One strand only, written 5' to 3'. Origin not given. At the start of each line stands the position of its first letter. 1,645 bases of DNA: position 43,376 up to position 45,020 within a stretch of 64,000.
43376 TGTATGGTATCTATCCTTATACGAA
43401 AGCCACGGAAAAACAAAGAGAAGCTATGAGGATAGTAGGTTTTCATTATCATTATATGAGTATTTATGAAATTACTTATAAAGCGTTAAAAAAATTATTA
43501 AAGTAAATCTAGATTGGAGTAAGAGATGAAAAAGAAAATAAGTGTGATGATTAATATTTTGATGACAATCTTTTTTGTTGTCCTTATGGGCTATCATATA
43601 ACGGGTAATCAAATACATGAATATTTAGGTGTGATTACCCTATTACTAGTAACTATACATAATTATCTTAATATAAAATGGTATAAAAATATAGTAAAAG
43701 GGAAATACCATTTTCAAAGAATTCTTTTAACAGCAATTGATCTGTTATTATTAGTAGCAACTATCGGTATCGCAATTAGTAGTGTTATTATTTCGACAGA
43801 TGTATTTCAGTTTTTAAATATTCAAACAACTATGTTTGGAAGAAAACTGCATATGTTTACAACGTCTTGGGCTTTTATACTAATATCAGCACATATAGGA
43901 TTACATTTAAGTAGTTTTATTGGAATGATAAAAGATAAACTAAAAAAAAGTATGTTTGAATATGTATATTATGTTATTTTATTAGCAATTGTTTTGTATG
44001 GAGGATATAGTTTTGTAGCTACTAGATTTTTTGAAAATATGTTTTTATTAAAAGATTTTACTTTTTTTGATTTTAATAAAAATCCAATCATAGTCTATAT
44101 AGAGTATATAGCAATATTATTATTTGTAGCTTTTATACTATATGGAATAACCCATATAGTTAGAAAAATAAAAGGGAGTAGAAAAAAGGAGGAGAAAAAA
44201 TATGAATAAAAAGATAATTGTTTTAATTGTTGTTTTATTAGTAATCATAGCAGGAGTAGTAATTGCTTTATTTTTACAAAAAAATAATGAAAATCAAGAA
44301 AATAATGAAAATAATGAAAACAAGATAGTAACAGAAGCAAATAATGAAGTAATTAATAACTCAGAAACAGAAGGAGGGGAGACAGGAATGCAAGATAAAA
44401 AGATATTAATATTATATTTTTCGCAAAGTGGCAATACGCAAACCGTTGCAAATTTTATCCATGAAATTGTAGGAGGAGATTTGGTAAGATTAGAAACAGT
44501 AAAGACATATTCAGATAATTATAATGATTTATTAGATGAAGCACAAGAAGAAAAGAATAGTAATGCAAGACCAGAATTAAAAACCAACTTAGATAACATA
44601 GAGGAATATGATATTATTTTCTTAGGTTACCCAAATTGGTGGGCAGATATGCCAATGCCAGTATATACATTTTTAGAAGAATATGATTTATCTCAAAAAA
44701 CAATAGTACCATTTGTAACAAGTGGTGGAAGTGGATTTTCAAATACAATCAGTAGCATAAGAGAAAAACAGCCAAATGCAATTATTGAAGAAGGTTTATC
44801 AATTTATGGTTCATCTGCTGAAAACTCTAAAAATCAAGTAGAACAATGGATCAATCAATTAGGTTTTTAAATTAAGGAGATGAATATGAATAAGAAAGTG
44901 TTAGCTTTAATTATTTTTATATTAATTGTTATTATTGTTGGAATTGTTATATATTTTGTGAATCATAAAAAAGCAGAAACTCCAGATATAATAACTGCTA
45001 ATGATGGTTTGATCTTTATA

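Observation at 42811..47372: TetR-gated operon: His-rich 6-TM protein, two membrane-anchored flavodoxin modules, ABM and CMD enzymes - candidate extracytoplasmic redox/detoxification system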

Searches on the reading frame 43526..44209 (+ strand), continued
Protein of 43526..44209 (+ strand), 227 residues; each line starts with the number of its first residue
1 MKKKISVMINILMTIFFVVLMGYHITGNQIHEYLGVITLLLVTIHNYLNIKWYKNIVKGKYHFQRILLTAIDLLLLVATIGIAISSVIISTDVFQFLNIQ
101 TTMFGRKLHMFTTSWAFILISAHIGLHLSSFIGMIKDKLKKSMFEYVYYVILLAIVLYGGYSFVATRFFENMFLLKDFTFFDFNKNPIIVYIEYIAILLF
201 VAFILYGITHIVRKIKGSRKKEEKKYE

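Call 64: search_protein_families(library=pfam, proteins=[P0297, P0307, P0320, P0332, P0350, P0372, P0358, P0409, P0404, P0421], max_evalue=0.001)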
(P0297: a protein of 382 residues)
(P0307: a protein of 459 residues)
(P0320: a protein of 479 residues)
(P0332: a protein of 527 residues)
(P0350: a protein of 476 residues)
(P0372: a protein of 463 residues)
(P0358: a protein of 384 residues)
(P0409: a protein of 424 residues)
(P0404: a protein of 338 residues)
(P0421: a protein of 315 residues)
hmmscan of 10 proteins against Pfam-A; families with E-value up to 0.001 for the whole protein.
P0297 (382 aa): 2 families
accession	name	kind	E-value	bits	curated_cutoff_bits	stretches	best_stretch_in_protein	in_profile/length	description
PF04205.19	FMN_bind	-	1.5e-16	61.2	22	1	307-378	1-76/77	FMN-binding domain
PF14358.11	DUF4405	-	4e-11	43.7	26.7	1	73-129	2-65/66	Domain of unknown function (DUF4405)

P0307 (459 aa): 2 families
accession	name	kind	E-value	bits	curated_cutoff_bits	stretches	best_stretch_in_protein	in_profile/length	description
PF12682.12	Flavodoxin_4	-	1e-12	48.3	24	1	310-429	11-134/155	Flavodoxin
PF14358.11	DUF4405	-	7.8e-07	30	26.7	1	69-127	1-65/66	Domain of unknown function (DUF4405)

P0320 (479 aa): 2 families
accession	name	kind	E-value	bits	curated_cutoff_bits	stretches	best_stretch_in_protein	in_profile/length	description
PF12682.12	Flavodoxin_4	-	3.9e-20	72.4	24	1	327-471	9-153/155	Flavodoxin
PF14358.11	DUF4405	-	1.1e-08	35.9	26.7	1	71-126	2-65/66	Domain of unknown function (DUF4405)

P0332 (527 aa): 4 families
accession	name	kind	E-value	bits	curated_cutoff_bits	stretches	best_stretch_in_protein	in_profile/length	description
PF12682.12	Flavodoxin_4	-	1.1e-22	80.6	24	1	372-491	11-134/155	Flavodoxin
PF14358.11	DUF4405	-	2.9e-11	44.1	26.7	1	72-131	1-66/66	Domain of unknown function (DUF4405)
PF02525.22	Flavodoxin_2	-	2.2e-05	24.7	27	1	413-462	62-109/198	Flavodoxin-like fold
PF03358.20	FMN_red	-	0.00028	20.9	24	1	366-483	8-130/152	NADPH-dependent FMN reductase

P0350 (476 aa): 2 families
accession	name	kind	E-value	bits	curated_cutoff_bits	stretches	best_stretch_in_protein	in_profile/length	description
PF14358.11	DUF4405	-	2.4e-08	34.8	26.7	1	69-125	2-65/66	Domain of unknown function (DUF4405)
PF12682.12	Flavodoxin_4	-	6.4e-08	32.7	24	1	361-457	46-141/155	Flavodoxin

P0372 (463 aa): 4 families
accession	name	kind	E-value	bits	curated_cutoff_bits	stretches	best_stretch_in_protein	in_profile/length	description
PF12682.12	Flavodoxin_4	-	6.3e-12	45.7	24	1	359-428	59-130/155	Flavodoxin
PF14358.11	DUF4405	-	4.3e-09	37.2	26.7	1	69-128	1-66/66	Domain of unknown function (DUF4405)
PF02525.22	Flavodoxin_2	-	0.00053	20.2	27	0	370-408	76-113/198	Flavodoxin-like fold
PF01292.26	Ni_hydr_CYTB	-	0.00092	19.5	30.1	0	27-126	41-161/179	Prokaryotic cytochrome b561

P0358 (384 aa): 1 family
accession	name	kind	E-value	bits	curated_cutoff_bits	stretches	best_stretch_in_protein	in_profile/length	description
PF14358.11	DUF4405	-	4.7e-12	46.7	26.7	1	68-126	2-66/66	Domain of unknown function (DUF4405)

P0409 (424 aa): 3 families
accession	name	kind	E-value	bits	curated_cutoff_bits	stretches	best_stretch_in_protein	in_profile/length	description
PF13411.12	MerR_1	-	1.4e-13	51.1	21.6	1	8-74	1-67/69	MerR HTH family regulatory protein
PF14358.11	DUF4405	-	2.2e-10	41.3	26.7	1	161-220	1-66/66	Domain of unknown function (DUF4405)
PF03781.23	FGE-sulfatase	-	1.6e-08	34.9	23.3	1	366-416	4-53/255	Sulfatase-modifying factor enzyme 1-like domain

P0404 (338 aa): 1 family
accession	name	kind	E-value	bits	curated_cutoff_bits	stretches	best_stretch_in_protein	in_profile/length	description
PF14358.11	DUF4405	-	1.5e-08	35.4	26.7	1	73-130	2-66/66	Domain of unknown function (DUF4405)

P0421 (315 aa): 1 family
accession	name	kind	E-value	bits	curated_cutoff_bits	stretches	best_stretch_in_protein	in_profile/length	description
PF14358.11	DUF4405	-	1.2e-11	45.3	26.7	1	73-131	2-66/66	Domain of unknown function (DUF4405)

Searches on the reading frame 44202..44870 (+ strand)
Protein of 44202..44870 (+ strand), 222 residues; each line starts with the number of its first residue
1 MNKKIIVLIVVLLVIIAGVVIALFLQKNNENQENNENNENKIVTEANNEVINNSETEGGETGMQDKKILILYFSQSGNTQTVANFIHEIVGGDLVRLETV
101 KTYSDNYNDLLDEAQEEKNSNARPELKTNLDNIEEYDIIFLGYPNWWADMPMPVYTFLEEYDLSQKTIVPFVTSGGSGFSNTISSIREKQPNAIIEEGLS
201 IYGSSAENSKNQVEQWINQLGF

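Call 3: search_protein_families(library=pfam, proteins=[window:44202-44870:+], max_evalue=0.01)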
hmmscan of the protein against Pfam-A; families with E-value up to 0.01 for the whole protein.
window:44202-44870:+ (222 aa): 6 families
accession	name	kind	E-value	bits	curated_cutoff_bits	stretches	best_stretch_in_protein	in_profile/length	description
PF12682.12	Flavodoxin_4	-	9.6e-32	110.1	24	1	67-219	1-154/155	Flavodoxin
PF12641.12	Flavodoxin_3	-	3.5e-07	30.6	27.5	1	69-108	1-42/160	Flavodoxin domain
PF02525.22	Flavodoxin_2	-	1.3e-05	25.5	27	1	66-160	1-102/198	Flavodoxin-like fold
PF12724.12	Flavodoxin_5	-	6e-05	23.8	27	0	69-101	1-35/145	Flavodoxin domain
PF03358.20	FMN_red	-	7e-05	22.9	24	1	67-181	2-123/152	NADPH-dependent FMN reductase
PF00258.30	Flavodoxin_1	-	0.00089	19.9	25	0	70-112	1-45/143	Flavodoxin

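Call 4: search_protein_families(library=ncbifam, proteins=[window:44202-44870:+], max_evalue=0.01)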
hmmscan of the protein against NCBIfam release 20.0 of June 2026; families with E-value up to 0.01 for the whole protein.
window:44202-44870:+ (222 aa): 24 families
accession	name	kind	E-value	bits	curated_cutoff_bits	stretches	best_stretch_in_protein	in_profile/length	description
NF005389.0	PRK06934.1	equivalog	2.2e-48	164.5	172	1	12-221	13-218/221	flavodoxin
NF005501.0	PRK07116.1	subfamily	1.8e-43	147.8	198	1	64-220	2-159/161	flavodoxin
TIGR01753.1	flav_short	equivalog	2.9e-09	37.6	123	2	130-220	40-139/140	flavodoxin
NF038196.1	ferrodoxin_EFR1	subfamily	1.1e-07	32.2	75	1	118-188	24-93/242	EFR1 family ferrodoxin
NF006283.1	PRK08455.1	equivalog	3.8e-06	26.6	187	1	5-68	22-83/182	flagellar basal body-associated protein FliL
TIGR01752.1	flav_long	equivalog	2.3e-05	24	146.75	0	67-104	1-38/167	flavodoxin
NF006737.0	PRK09267.1-3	equivalog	4.5e-05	23.1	238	0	67-104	3-40/174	flavodoxin FldA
NF045594.1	flavodox_BilS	equivalog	0.00016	21.7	155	1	69-189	2-92/160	flavodoxin family protein BilS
NF006736.0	PRK09267.1-2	equivalog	0.00017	21.4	202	0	67-118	3-32/161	flavodoxin FldA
NF005216.0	PRK06703.1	subfamily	0.00018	21.6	127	0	66-91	2-27/151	flavodoxin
NF000237.1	MECA_PBP2A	equivalog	0.00057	18.3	750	1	3-73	2-71/668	PBP2a family beta-lactam-resistant peptidoglycan transpeptidase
NF006739.0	PRK09267.1-5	subfamily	0.00065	19.5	175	0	66-101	2-37/168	flavodoxin FldA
NF007280.0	PRK09739.1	equivalog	0.00098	18.8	162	1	78-153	18-97/199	NAD(P)H oxidoreductase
NF045849.1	ICE_MMCAP2_0565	equivalog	0.0015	18.2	40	1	5-43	20-57/80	Mbov_0395 family pilin-like conjugal transfer protein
NF042931.1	SAG1386_EF1546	equivalog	0.0016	18.5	80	1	6-57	32-84/158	SAG1386/EF1546 family surface-associated protein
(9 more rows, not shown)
